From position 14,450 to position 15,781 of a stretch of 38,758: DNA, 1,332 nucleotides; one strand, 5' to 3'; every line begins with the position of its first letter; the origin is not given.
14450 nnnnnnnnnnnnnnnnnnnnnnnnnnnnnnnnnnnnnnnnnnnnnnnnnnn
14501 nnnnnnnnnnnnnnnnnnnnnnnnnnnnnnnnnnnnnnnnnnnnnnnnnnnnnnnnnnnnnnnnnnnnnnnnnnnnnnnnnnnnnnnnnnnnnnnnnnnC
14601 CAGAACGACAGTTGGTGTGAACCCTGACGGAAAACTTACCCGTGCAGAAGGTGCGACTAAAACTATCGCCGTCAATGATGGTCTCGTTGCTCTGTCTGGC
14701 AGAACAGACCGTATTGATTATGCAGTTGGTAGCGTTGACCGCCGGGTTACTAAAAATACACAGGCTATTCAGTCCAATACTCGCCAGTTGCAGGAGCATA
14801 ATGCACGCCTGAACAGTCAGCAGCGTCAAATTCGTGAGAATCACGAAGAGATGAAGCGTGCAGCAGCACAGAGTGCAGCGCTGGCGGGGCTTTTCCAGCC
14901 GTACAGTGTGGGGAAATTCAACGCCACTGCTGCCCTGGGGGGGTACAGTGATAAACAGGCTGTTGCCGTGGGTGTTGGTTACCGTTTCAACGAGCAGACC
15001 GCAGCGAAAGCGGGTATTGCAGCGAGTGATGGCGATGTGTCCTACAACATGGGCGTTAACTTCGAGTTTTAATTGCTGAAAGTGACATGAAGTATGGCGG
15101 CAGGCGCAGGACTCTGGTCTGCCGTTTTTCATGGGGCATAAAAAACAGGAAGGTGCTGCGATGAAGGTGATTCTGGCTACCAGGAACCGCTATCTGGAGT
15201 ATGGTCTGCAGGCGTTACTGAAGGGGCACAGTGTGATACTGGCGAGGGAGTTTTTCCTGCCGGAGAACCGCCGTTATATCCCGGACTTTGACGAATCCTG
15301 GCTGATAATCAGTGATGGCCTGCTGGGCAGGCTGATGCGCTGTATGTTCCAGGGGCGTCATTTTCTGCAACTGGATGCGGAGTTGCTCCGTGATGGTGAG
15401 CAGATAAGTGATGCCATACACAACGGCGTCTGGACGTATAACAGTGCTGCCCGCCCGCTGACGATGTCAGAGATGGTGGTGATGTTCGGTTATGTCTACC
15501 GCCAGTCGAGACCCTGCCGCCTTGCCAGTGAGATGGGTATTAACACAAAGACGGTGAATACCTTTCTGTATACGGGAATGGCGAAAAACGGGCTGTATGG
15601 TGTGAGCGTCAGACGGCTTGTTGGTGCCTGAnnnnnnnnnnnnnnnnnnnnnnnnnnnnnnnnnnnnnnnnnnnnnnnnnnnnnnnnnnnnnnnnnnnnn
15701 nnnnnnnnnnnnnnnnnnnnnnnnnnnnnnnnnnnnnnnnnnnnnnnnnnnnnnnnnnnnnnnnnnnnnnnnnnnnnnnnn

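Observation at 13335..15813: Cargo cassette of Eib-like trimeric autotransporter, atypical LuxR-type regulator and small membrane peptide inserted after the tail fibre genes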

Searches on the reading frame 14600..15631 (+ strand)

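Call 56: search_protein_families(library=pfam, proteins=[L062:4681-5157:+, L063:4331-4804:+, L062:4412-4618:+, L062:3082-4284:+], max_evalue=1)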
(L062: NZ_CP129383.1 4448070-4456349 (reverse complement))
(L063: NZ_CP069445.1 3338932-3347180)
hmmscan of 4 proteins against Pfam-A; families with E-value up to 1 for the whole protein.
L062:4681-5157:+ (158 aa): 3 families
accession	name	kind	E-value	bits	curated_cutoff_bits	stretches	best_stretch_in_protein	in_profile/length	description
PF00196.25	GerE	-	0.00017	21.6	23.5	1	120-142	23-45/57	Bacterial regulatory proteins, luxR family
PF04967.18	HTH_10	-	0.033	14.4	23.1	1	120-141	29-50/53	HTH DNA binding domain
PF18658.7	zf-C2H2_12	-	0.19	11.9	27.3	1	55-76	16-37/64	Spin-doc zinc-finger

L063:4331-4804:+ (157 aa): 6 families
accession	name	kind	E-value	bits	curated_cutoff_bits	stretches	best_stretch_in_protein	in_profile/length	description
PF04545.22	Sigma70_r4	-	0.015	15.2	24.1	1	106-141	12-46/50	Sigma-70, region 4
PF08281.18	Sigma70_r4_2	-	0.027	14.5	25.7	1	101-140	12-51/54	Sigma-70, region 4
PF06056.18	Terminase_5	-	0.043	14.2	20.3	1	113-135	11-33/58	Putative ATPase subunit of terminase (gpP-like)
PF16080.10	Phage_holin_2_3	-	0.087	13.3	28.8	1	96-113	17-34/56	Bacteriophage holin family HP1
PF13412.12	HTH_24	-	0.1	12.6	21.9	1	117-136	19-38/48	Winged helix-turn-helix DNA-binding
PF15943.11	YdaS_toxin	-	0.25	11.6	30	1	117-137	10-30/65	Bacterial toxin YdaS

L062:4412-4618:+ (68 aa): 0 families

L062:3082-4284:+ (400 aa): 3 families
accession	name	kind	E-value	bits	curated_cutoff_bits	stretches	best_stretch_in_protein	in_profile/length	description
PF03895.21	YadA_anchor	-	1.7e-16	60.4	22.7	1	342-400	1-60/60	YadA-like membrane anchor domain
PF05658.19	YadA_head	-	3.3e-10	40.5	25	2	99-121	5-27/27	YadA head domain repeat (2 copies)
PF05662.19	YadA_stalk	-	0.00075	20.3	28.4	1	154-182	4-32/43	Coiled stalk of trimeric autotransporter adhesin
